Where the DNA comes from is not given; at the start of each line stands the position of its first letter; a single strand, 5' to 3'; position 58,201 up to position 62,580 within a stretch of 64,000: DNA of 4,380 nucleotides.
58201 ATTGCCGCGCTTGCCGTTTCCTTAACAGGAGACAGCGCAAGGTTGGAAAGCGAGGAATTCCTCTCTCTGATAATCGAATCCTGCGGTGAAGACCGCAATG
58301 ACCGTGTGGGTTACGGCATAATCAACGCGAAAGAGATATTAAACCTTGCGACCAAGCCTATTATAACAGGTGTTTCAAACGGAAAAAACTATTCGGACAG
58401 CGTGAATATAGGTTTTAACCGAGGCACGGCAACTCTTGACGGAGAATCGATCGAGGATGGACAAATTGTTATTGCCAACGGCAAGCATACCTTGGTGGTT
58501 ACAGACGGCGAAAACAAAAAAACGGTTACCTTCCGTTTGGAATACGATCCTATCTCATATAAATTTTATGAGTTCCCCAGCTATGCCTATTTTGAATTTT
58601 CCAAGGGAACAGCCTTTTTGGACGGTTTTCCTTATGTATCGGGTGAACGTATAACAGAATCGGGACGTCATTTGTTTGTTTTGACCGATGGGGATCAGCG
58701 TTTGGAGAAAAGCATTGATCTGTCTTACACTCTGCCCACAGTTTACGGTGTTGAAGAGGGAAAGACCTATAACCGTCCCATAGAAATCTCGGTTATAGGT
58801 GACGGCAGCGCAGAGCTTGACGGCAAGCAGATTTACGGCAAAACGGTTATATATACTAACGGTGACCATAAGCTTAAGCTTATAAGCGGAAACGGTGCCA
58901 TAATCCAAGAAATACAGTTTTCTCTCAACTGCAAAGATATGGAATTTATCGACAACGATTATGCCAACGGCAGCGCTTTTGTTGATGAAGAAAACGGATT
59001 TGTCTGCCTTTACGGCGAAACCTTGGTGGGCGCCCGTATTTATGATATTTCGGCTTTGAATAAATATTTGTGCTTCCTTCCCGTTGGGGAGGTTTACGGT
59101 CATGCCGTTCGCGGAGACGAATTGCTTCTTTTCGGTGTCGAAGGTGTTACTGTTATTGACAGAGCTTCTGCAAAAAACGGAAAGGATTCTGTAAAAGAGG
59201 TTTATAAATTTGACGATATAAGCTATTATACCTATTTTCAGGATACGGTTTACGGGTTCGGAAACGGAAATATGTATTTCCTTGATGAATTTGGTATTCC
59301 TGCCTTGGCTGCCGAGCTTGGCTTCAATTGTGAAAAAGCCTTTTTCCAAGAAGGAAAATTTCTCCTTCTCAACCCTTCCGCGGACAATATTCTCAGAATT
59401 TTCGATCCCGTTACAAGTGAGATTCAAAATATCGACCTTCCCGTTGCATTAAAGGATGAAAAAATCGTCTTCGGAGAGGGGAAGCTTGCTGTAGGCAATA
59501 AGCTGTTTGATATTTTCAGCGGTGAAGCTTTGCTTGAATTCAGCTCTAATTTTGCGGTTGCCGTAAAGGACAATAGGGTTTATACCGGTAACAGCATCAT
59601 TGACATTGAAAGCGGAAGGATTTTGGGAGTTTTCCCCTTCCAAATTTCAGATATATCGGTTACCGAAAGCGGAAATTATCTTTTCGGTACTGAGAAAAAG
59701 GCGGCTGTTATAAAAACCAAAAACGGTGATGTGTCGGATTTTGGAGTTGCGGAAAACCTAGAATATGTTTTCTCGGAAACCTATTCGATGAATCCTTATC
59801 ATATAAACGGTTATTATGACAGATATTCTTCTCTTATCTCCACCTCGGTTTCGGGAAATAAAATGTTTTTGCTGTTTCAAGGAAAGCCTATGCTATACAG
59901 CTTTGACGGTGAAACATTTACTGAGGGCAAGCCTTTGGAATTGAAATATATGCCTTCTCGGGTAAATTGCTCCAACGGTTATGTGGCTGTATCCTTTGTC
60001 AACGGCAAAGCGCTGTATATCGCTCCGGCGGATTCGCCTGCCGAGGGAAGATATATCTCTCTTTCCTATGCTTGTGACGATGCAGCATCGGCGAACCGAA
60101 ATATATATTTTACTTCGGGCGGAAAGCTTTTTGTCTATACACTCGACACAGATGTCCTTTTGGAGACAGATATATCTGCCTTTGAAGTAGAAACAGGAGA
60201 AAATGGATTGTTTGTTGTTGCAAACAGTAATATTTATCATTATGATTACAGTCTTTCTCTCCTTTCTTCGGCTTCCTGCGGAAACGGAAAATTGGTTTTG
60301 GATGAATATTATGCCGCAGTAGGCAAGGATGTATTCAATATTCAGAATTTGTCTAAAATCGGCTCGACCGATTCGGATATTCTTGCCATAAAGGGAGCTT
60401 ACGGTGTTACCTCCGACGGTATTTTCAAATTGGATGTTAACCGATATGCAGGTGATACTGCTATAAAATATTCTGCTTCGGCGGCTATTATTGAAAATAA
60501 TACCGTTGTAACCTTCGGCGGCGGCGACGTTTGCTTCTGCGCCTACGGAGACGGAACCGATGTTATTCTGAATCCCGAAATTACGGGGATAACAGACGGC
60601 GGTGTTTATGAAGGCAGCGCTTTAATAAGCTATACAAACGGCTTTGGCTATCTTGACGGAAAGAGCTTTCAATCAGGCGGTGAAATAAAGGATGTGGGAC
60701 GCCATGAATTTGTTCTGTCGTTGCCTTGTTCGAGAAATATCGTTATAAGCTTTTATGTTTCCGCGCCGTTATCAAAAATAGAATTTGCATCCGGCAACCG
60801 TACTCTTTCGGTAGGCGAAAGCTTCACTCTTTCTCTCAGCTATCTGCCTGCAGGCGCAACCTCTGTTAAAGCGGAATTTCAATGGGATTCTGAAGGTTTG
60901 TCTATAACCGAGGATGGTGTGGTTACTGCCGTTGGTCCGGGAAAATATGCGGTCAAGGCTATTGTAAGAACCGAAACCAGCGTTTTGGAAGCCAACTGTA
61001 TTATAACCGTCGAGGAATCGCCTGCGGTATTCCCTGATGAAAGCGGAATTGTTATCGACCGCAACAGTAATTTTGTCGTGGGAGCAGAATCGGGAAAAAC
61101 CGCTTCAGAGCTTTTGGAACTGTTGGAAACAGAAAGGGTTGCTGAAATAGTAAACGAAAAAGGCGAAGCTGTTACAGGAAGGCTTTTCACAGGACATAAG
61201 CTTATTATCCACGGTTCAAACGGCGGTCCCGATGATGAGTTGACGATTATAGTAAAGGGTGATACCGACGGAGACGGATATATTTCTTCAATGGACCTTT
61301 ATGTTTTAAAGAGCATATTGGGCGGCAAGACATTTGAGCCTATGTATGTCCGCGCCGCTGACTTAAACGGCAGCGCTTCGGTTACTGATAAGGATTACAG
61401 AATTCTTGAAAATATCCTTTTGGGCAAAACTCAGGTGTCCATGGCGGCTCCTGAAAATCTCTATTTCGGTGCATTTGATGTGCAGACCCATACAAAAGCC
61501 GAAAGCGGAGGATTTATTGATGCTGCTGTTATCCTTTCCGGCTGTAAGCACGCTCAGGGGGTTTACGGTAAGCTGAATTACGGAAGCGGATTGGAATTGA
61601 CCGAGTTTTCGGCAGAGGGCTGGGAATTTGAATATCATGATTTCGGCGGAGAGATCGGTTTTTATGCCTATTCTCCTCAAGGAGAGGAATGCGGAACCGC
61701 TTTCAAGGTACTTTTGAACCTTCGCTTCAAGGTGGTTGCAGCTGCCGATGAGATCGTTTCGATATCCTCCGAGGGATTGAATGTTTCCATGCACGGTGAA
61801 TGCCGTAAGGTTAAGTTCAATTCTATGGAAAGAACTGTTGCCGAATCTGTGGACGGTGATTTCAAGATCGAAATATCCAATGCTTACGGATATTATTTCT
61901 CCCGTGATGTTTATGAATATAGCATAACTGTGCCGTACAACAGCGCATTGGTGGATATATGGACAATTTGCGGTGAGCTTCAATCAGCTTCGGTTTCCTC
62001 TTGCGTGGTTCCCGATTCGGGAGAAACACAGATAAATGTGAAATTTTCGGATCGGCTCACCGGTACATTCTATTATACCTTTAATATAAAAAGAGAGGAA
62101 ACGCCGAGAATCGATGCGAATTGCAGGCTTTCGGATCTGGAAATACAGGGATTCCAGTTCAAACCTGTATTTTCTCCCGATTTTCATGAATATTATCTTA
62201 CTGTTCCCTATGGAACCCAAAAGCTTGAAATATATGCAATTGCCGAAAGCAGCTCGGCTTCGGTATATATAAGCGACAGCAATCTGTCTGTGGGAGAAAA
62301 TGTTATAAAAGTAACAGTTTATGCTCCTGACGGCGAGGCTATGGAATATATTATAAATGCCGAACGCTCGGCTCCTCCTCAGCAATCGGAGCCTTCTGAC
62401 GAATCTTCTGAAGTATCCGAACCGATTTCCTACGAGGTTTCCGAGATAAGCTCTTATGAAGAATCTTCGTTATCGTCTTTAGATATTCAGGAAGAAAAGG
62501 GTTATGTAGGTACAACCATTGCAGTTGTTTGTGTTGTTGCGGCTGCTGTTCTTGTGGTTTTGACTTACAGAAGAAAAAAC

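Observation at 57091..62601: Giant membrane-anchored S8 protease combining dockerin-like and cohesin-like modules in one chain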

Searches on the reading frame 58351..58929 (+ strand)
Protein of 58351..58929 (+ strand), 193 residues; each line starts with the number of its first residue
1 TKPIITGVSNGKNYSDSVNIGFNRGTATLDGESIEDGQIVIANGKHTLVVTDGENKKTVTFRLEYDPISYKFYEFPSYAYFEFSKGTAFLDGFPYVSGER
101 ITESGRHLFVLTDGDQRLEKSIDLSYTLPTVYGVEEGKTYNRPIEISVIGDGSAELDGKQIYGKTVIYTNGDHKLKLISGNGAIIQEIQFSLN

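Call 6: search_protein_families(library=pfam, proteins=[window:58351-58929:+], max_evalue=10)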
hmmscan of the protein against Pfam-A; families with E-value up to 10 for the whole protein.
seq(193 aa): 0 families

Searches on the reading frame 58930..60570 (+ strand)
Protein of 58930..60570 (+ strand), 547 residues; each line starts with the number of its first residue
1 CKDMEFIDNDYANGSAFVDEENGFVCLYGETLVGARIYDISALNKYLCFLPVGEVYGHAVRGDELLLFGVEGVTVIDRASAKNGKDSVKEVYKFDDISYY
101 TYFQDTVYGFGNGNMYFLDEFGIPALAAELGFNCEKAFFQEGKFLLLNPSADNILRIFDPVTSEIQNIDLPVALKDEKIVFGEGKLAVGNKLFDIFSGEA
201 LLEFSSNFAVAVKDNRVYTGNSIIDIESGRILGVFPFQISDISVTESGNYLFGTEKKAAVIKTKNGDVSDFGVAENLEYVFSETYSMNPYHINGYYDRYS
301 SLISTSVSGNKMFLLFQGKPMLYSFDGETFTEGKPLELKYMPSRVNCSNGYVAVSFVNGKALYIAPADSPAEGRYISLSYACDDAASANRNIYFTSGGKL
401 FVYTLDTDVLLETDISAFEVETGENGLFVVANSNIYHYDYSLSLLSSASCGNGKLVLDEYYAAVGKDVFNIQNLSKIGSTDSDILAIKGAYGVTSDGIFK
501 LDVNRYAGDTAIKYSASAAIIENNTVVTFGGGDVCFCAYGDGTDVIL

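Call 6: search_protein_families(library=pfam, proteins=[window:58930-60570:+], max_evalue=10)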
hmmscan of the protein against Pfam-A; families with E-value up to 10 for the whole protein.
seq(547 aa): 0 families

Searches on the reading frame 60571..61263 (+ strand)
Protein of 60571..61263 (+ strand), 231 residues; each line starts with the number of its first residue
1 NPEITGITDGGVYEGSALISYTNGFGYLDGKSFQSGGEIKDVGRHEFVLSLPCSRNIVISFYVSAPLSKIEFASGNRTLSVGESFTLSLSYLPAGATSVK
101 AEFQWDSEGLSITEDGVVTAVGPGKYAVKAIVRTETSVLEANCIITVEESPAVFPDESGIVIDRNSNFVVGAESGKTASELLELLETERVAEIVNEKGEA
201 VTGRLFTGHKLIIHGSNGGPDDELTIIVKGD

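Call 6: search_protein_families(library=pfam, proteins=[window:60571-61263:+], max_evalue=10)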
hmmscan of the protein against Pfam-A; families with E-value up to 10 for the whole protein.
seq(231 aa): 1 family
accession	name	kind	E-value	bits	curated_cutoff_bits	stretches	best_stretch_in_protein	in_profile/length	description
PF02368.24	Big_2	-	0.0024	18.2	22.8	1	74-134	9-70/79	Bacterial Ig-like domain (group 2)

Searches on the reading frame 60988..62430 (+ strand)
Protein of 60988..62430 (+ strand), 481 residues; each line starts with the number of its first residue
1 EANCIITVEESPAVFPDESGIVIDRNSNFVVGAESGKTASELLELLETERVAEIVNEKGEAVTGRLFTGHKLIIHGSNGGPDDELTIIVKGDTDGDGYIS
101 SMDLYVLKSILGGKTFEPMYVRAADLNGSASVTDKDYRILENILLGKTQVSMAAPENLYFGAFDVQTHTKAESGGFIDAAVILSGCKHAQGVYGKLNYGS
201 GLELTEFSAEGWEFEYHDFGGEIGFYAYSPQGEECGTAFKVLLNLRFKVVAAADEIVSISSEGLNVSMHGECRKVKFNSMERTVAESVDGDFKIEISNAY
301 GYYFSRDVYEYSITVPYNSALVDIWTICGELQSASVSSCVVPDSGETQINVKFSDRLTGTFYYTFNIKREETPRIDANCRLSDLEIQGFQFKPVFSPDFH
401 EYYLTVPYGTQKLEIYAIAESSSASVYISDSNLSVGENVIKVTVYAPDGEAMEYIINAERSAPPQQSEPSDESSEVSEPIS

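Call 16: search_solved_structures(query=A1, max_evalue=1)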
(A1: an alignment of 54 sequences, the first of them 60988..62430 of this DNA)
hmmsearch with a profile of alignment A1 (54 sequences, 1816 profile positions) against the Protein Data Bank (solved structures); distinct sequences matched with E-value up to 1: 368 (the best 60 are shown).
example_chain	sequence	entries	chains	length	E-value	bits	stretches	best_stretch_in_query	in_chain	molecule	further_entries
1dbi_A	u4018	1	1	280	1.1e-58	202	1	137-388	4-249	AK.1 SERINE PROTEASE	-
1thm_A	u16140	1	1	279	1.8e-55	191.3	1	135-382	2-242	THERMITASE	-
1tec_E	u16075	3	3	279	4.5e-55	190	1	135-382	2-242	THERMITASE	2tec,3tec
7y6m_C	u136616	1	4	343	8.9e-54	185.7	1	142-383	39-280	Intracellular serine protease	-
7xr8_A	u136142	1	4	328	6e-50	173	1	149-394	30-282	Major intracellular serine protease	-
1scn_E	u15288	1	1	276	7.2e-49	169.4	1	160-384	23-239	SUBTILISIN CARLSBERG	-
1af4_A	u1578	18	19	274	7.3e-49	169.4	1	160-384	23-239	SUBTILISIN CARLSBERG | SUBTILISIN CARLSBERG, TYPE VIII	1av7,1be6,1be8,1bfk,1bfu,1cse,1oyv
1yu6_A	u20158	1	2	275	7.4e-49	169.4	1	160-384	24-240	Subtilisin Carlsberg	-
3qtl_A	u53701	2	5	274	1.5e-48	168.3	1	160-384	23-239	Subtilisin-like serin protease | KerA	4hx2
4gi3_A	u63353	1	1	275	1.6e-48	168.3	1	160-384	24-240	KerA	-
1c3l_A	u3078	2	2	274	1.9e-48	168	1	160-384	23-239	SUBTILISIN-CARLSBERG | Subtilisin Carlsberg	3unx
1sel_A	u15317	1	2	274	1.3e-47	165.2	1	160-384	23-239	SELENOSUBTILISIN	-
1avt_A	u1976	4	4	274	1.3e-47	165.2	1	160-384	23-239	SUBTILISIN CARLSBERG, TYPE VIII | KerA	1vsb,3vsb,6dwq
3lpd_A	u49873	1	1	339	6.9e-46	159.5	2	199-423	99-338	Acidic extracellular subtilisin-like protease AprV2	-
3lpa_A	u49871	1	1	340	1.6e-45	158.3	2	199-423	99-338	Acidic extracellular subtilisin-like protease AprV2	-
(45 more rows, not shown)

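Call 24: predict_structure(alignment_id=A1)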
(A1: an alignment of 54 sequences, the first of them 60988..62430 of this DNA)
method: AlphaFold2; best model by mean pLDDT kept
length: 481 residues; sequences in the alignment: 54
mean_pLDDT: 92.2   pTM: 0.84
mean pLDDT of the five models: 92.2, 92.0, 91.3, 90.9, 90.8
residues with pLDDT >= 90: 406; 70-90: 49; 50-70: 24; < 50: 2
segments of 3 or more residues with pLDDT < 50: none
pLDDT, mean of each block of 10 residues (from residue 1): 54 87 94 93 92 93 93 88 93 95 97 96 94 97 95 88 94 94 95 97 96 96 97 92 97 97 95 96 93 94 94 95 94 94 95 96 97 92 96 94 95 97 94 93 93 96 76 57 54
secondary structure, 60 per line:
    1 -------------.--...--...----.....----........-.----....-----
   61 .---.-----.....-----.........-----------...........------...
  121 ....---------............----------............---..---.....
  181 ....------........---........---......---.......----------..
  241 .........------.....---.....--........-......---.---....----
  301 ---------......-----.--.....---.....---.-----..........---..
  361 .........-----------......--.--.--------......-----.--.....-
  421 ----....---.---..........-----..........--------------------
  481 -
elements in order: E22-24 E29-33 H39-45 E52-55 E71-75 E81-89 H101-111 H118-124 H134-145 E156-167 E176-184 E191-198 E202-209 E213-218 E222-228 E239-249 E256-260 E264-268 E271-278 E280-285 E293-296 E310-315 E324-328 E332-336 E346-355 E359-369 E381-386 E401-406 E415-419 E425-428 E436-445 E451-460

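Call 27: fold_search(model_id=the predicted structure, library=pdb)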
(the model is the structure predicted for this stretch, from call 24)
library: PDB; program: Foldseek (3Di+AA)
matches with E <= 10: 1999; with E <= 0.001: 113
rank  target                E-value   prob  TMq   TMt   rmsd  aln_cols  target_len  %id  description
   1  2xdh                  1.5e-07  1.00  0.23  0.76   2.9       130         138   15  Non-cellulosomal cohesin from the hyperthermophilic archaeon Archaeoglobus fulgidus (released 2010-05-26)
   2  6vfu_B                1.6e-07  0.98  0.13  0.14  46.6       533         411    9  Crystal structure of human protocadherin 19 EC1-EC4 (released 2020-03-11)
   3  5szm_A                4.8e-07  0.99  0.13  0.15  47.8       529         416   10  Protocadherin gamma A8 extracellular cadherin domains 1-4 (released 2016-10-19)
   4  2vo8                  9.7e-07  1.00  0.25  0.82   2.1       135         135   12  Cohesin module from Clostridium perfringens ATCC13124 family 33 glycoside hydrolase. (released 2008-09-02)
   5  3qc6                  1.1e-06  1.00  0.18  0.23  32.4       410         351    9  GspB (released 2011-08-10)
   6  3l8q_C                1.3e-06  1.00  0.22  0.31  18.3       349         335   11  Structure analysis of the type II cohesin dyad from the adaptor ScaA scaffoldin of Acetivibrio cellulolyticus (released 2010-05-05)
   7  5szo_A                1.3e-06  0.95  0.14  0.15  50.7       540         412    9  Protocadherin Gamma B7 extracellular cadherin domains 1-4 P41212 crystal form (released 2016-10-19)
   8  5t9t_A                1.8e-06  0.97  0.13  0.12  48.9       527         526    8  Protocadherin Gamma B2 extracellular cadherin domains 1-5 (released 2016-10-19)
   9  5szp_A                1.8e-06  0.93  0.13  0.14  48.6       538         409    8  Protocadherin Gamma B7 extracellular cadherin domains 1-4 P21 crystal form (released 2016-10-19)
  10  5v5x_B                1.9e-06  0.92  0.12  0.14  49.7       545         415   11  Protocadherin gammaB7 EC3-6 cis-dimer structure (released 2017-11-01)
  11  9ifr                  2.1e-06  1.00  0.20  0.63   4.5       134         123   17  CLIPPER domain from the Gram-negative fibrillar adhesin "B9T28_05395 (released 2025-11-26)
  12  5szl_C                2.1e-06  0.97  0.14  0.16  50.4       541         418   10  Protocadherin gamma A1 extracellular cadherin domains 1-4 (released 2016-10-19)
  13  5dzy_B                2.3e-06  0.95  0.13  0.14  49.9       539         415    9  Protocadherin beta 8 extracellular cadherin domains 1-4 (released 2016-05-04)
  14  5w1d                  3.3e-06  0.97  0.15  0.17  43.3       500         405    9  Crystal Structure of Mouse Protocadherin-15 EC4-7 (released 2018-06-06)
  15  6meq                  3.9e-06  0.96  0.13  0.15  48.2       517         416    7  PcdhgB3 EC1-4 in 50 mM HEPES (released 2019-09-04)
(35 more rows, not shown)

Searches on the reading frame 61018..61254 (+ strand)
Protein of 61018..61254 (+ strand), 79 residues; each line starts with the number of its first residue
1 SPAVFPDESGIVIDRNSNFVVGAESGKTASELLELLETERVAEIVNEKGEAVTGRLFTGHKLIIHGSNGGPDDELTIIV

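Call 70: search_solved_structures(query=window:61018-61254:+, max_evalue=10)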
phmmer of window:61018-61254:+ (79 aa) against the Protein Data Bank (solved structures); distinct sequences matched with E-value up to 10: 1.
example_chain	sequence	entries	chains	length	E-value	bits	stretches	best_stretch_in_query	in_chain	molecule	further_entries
3eex_A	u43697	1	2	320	0.16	15.6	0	14-51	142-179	Outer Surface Protein A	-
